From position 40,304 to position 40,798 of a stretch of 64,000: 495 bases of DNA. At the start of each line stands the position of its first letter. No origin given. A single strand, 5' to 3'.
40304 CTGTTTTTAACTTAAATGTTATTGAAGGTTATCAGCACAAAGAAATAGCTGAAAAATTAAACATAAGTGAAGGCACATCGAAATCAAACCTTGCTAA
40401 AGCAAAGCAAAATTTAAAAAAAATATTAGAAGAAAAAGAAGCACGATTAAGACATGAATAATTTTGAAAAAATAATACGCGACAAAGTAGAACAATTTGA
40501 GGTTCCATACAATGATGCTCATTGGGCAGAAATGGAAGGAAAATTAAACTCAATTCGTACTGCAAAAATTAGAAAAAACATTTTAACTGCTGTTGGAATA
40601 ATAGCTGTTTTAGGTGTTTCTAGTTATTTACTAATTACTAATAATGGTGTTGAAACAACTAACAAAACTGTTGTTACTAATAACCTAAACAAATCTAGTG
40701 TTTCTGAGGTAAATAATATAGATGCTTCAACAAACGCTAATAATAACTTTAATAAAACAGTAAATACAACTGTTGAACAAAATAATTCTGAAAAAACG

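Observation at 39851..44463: Three identical-format ECF promoter motifs (GCAAC-N16-CGTCT) define a compact sigma regulon of T9SS type-B cargo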

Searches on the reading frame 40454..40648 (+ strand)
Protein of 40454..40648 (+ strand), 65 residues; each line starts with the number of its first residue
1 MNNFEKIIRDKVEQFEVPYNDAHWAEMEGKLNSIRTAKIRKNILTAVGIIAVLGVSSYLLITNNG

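Call 45: search_protein_families(library=pfam, proteins=[window:40454-40648:+], max_evalue=10)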
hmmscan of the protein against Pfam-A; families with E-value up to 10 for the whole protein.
seq(65 aa): 3 families
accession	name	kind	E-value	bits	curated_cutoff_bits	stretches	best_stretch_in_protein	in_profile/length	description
PF17618.7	SL4P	-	0.12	12.9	28.1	1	10-45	35-70/88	Uncharacterized Strongylid L4 protein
PF17242.7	DUF5315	-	0.13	12.5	27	1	13-35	6-27/77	Disordered region of unknown function (DUF5315)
PF08200.17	Phage_1_1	-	3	8.8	21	1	1-15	1-16/40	Bacteriophage 1.1 Protein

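Call 70: search_protein_representatives(protein=window:40454-40648:+)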
Query: 65 residues. Proteins with E-value up to 0.001 (for the whole library): 120; up to 1e-10: 20; up to 1e-30: 0. The best 120 are listed.
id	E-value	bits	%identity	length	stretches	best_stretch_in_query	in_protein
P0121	4.1e-24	99.2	77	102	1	1-64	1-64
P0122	1.9e-19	84.6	63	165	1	1-62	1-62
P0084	3.1e-17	77.6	56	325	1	1-64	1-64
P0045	1.9e-15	72.0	53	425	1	1-62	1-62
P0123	3.0e-15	71.4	58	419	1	1-60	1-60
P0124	1.2e-14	69.4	59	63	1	1-54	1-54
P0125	1.3e-14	69.3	51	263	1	1-63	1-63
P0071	4.0e-14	67.8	52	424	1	1-62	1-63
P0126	9.8e-14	66.6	48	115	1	1-64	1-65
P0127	1.5e-13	66.0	62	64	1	1-48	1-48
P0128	2.2e-12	62.4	51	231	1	1-61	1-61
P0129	3.0e-12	61.9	34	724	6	4-35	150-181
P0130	4.9e-12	61.3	54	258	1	1-64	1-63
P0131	1.1e-11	60.2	53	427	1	1-58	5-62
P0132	4.0e-11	58.4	44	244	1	1-64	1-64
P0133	5.4e-11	58.0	32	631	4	4-61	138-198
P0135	7.1e-11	57.6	34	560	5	1-34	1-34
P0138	2.4e-10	56.0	40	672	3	1-33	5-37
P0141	6.1e-10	54.7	36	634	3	3-40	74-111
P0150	1.8e-08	50.1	36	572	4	5-34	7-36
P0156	8.0e-07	44.9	35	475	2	2-32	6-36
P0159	2.4e-06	43.4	43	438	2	3-56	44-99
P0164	4.6e-06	42.5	31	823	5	3-37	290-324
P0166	6.3e-06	42.1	39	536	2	2-39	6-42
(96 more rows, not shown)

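Call 71: search_protein_families(library=pfam, proteins=[P0129, P0133, P0135, P0138, P0141, P0150, P0164, P0156, P0159, P0166], max_evalue=0.01)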
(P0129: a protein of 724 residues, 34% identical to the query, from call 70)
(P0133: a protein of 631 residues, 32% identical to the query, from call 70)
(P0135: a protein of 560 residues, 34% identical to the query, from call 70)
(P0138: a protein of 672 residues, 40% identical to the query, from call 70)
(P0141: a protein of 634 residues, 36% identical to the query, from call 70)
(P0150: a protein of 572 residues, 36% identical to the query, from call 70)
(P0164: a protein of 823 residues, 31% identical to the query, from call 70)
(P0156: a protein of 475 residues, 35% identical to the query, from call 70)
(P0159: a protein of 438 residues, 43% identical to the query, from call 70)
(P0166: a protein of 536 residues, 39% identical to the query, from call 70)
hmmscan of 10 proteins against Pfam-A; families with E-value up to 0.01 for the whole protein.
P0129 (724 aa): 2 families
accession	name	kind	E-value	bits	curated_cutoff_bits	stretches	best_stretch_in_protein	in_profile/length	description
PF13568.12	OMP_b-brl_2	-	1.9e-06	28.5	27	1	534-703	34-172/175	Outer membrane protein beta-barrel domain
PF13505.12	OMP_b-brl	-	3.6e-05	24.4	28.7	1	518-719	24-172/175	Outer membrane protein beta-barrel domain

P0133 (631 aa): 1 family
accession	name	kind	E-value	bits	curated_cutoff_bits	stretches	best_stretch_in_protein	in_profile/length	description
PF11751.14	PorP_SprF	-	1.9e-19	70.7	22.3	1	347-591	15-248/273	Type IX secretion system membrane protein PorP/SprF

P0135 (560 aa): 3 families
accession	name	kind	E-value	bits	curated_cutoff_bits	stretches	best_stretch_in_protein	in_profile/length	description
PF18911.6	PKD_4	-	5.2e-17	62.1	27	2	313-371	12-74/85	PKD domain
PF00801.26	PKD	-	4.3e-14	52.7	23.5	2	317-371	13-71/80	PKD domain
PF13585.12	CHU_C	-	6.2e-08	33.1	27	1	473-556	5-84/86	CHU_C Type IX secretion signal domain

P0138 (672 aa): 3 families
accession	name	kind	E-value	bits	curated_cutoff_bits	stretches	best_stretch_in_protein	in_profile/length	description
PF13568.12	OMP_b-brl_2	-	3.7e-06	27.6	27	1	427-537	38-131/175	Outer membrane protein beta-barrel domain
PF13505.12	OMP_b-brl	-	0.00034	21.2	28.7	1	426-530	41-111/175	Outer membrane protein beta-barrel domain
PF05133.19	SPP1_portal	-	0.00049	19.6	25.5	1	217-275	33-88/416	Phage portal protein, SPP1 Gp6-like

P0141 (634 aa): 1 family
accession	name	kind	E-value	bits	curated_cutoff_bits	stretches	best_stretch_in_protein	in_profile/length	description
PF11751.14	PorP_SprF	-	1e-23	84.7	22.3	1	353-612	21-264/273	Type IX secretion system membrane protein PorP/SprF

P0150 (572 aa): 1 family
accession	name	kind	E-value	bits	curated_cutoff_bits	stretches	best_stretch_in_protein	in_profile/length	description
PF13568.12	OMP_b-brl_2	-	0.0054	17.3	27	0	377-471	31-118/175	Outer membrane protein beta-barrel domain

P0164 (823 aa): 0 families

P0156 (475 aa): 8 families
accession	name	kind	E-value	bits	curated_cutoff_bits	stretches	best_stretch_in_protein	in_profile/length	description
PF18911.6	PKD_4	-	5.2e-11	42.9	27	1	329-381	31-85/85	PKD domain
PF00801.26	PKD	-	2e-10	40.9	23.5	1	324-372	20-72/80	PKD domain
PF13585.12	CHU_C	-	2.2e-05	24.9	27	1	390-467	4-82/86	CHU_C Type IX secretion signal domain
PF13895.12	Ig_2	-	0.0004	21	27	0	234-276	9-52/79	Immunoglobulin domain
PF06832.18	BiPBP_C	-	0.0014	18.9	26.8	1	243-287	34-81/90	Penicillin-Binding Protein C-terminus Family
PF19081.6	Ig_7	-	0.0054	17.4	27.3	0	232-306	8-84/84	Ig-like domain CHU_C associated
PF07679.22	I-set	-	0.0057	17.1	23.7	0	235-283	11-59/90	Immunoglobulin I-set domain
PF16820.11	PKD_3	-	0.006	16.9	26.3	0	239-286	18-66/68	PKD-like domain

P0159 (438 aa): 1 family
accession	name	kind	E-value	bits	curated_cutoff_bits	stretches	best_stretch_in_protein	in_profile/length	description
PF13568.12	OMP_b-brl_2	-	4.5e-08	33.8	27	1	225-344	7-120/175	Outer membrane protein beta-barrel domain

P0166 (536 aa): 0 families

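Call 73: find_encoding_contigs(protein=P0133, flank=5000, max_places=3)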
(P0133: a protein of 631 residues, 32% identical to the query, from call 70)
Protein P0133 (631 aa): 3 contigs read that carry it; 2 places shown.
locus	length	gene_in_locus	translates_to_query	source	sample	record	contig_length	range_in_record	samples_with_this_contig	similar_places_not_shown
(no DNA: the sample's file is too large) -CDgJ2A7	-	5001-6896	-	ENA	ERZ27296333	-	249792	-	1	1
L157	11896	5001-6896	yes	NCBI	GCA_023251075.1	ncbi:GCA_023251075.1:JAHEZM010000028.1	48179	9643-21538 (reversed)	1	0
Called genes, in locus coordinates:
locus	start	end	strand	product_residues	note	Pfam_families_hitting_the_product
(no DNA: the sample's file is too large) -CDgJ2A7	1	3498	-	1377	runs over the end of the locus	PF13585:CHU_C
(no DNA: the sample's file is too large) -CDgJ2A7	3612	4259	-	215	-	PF05430:Methyltransf_30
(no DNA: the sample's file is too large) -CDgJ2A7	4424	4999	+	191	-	PF07638:Sigma70_ECF, PF04542:Sigma70_r2, PF04545:Sigma70_r4 (faint), PF08281:Sigma70_r4_2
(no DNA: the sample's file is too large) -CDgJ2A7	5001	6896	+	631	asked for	PF11751:PorP_SprF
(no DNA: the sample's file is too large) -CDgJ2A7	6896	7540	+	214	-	PF13585:CHU_C (weak)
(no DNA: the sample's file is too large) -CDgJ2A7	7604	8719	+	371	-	PF04389:Peptidase_M28 (faint), PF05343:Peptidase_M42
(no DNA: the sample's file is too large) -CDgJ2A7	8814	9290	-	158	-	PF13414:TPR_11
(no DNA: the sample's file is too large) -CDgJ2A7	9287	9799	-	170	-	PF16271:DUF4924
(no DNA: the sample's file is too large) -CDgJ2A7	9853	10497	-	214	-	PF03938:OmpH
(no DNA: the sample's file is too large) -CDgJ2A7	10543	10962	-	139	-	PF09345:SiaC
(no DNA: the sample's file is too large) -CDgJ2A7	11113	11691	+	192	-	PF04336:ACP_PD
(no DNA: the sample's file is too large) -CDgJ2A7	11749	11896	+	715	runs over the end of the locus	PF05572:Peptidase_M43, PF00801:PKD (weak), PF18911:PKD_4 (weak), PF18962:Por_Secre_tail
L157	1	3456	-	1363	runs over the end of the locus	PF13585:CHU_C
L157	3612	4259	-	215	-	PF05430:Methyltransf_30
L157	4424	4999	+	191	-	PF07638:Sigma70_ECF, PF04542:Sigma70_r2, PF04545:Sigma70_r4 (faint), PF08281:Sigma70_r4_2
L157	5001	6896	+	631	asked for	PF11751:PorP_SprF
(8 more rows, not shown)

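Call 76: find_encoding_contigs(protein=P0129, flank=4000, max_places=2)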
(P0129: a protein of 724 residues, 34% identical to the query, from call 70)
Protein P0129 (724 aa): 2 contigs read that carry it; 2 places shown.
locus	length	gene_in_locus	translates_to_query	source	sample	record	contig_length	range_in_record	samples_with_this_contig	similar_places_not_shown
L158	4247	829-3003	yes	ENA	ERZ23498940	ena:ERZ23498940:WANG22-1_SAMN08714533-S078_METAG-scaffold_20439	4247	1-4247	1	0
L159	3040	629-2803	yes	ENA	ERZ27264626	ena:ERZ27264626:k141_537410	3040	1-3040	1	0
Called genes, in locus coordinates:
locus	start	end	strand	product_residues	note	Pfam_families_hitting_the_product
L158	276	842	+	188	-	PF07638:Sigma70_ECF, PF04542:Sigma70_r2, PF08281:Sigma70_r4_2, PF04545:Sigma70_r4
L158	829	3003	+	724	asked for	PF13568:OMP_b-brl_2 (weak)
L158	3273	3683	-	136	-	-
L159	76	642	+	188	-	PF07638:Sigma70_ECF, PF04542:Sigma70_r2, PF08281:Sigma70_r4_2, PF04545:Sigma70_r4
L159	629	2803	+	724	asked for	PF13568:OMP_b-brl_2 (weak)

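Call 84: find_encoding_contigs(protein=P0141, flank=4000, max_places=2)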
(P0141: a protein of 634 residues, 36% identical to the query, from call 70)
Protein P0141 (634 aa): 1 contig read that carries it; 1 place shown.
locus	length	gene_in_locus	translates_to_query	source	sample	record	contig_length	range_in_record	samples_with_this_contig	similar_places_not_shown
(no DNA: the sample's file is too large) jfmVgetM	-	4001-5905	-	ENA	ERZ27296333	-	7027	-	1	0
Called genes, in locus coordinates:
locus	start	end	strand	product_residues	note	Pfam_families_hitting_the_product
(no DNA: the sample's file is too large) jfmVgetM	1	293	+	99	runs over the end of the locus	-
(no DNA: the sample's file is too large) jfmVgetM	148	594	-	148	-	PF04342:DMT_6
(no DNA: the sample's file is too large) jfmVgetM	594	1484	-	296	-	PF00561:Abhydrolase_1, PF12146:Hydrolase_4, PF12697:Abhydrolase_6 (weak), PF02129:Peptidase_S15 (weak)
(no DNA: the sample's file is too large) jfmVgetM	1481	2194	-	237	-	-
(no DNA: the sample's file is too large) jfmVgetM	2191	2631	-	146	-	PF00293:NUDIX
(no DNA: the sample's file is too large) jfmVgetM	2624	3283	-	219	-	PF05430:Methyltransf_30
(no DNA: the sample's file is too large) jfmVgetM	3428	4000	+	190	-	PF07638:Sigma70_ECF, PF04542:Sigma70_r2, PF08281:Sigma70_r4_2, PF04545:Sigma70_r4 (weak)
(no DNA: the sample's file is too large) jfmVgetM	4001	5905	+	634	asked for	PF11751:PorP_SprF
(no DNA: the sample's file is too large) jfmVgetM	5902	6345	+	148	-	?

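Call 85: find_encoding_contigs(protein=P0138, flank=4000, max_places=2)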
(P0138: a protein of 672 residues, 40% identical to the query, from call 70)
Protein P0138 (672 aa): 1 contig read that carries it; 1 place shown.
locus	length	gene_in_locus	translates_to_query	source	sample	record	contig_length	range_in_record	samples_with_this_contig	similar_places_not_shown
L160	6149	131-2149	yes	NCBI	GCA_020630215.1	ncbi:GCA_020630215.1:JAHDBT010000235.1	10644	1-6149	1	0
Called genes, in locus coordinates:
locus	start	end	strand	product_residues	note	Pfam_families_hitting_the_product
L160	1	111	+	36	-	?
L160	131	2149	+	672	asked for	PF13568:OMP_b-brl_2 (weak)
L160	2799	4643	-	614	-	PF20695:UbiD_N, PF01977:UbiD, PF20696:UbiD_C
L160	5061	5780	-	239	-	-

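Call 86: find_encoding_contigs(protein=P0135, flank=4000, max_places=2)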
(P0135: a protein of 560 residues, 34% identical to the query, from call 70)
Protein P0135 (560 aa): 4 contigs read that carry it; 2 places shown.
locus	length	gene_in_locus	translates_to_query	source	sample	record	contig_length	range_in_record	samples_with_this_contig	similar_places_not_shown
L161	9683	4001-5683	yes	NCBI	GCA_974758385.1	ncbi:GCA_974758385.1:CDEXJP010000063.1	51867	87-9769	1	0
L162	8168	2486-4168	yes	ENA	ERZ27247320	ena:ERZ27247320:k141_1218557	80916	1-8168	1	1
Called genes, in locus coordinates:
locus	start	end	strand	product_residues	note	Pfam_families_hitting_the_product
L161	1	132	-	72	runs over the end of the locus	?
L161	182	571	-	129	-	PF27154:ORF11_beta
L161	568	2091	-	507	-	PF05787:PhoX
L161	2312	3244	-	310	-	PF00056:Ldh_1_N, PF02866:Ldh_1_C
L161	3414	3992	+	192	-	PF07638:Sigma70_ECF, PF04542:Sigma70_r2, PF08281:Sigma70_r4_2, PF04545:Sigma70_r4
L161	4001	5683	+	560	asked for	PF00801:PKD (weak), PF18911:PKD_4, PF13585:CHU_C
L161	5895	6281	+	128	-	PF09345:SiaC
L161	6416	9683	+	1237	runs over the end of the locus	PF07504:FTP, PF01447:Peptidase_M4, PF02868:Peptidase_M4_C, PF00801:PKD, PF18911:PKD_4, PF00431:CUB, PF18911:PKD_4, PF00801:PKD, +2 more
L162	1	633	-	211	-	?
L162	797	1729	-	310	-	PF00056:Ldh_1_N, PF02866:Ldh_1_C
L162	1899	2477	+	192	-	PF07638:Sigma70_ECF, PF04542:Sigma70_r2, PF08281:Sigma70_r4_2, PF04545:Sigma70_r4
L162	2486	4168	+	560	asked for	PF00801:PKD (weak), PF18911:PKD_4, PF13585:CHU_C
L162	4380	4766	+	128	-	PF09345:SiaC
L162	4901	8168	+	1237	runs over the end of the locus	PF07504:FTP, PF01447:Peptidase_M4, PF02868:Peptidase_M4_C, PF00801:PKD, PF18911:PKD_4, PF00431:CUB, PF18911:PKD_4, PF00801:PKD, +2 more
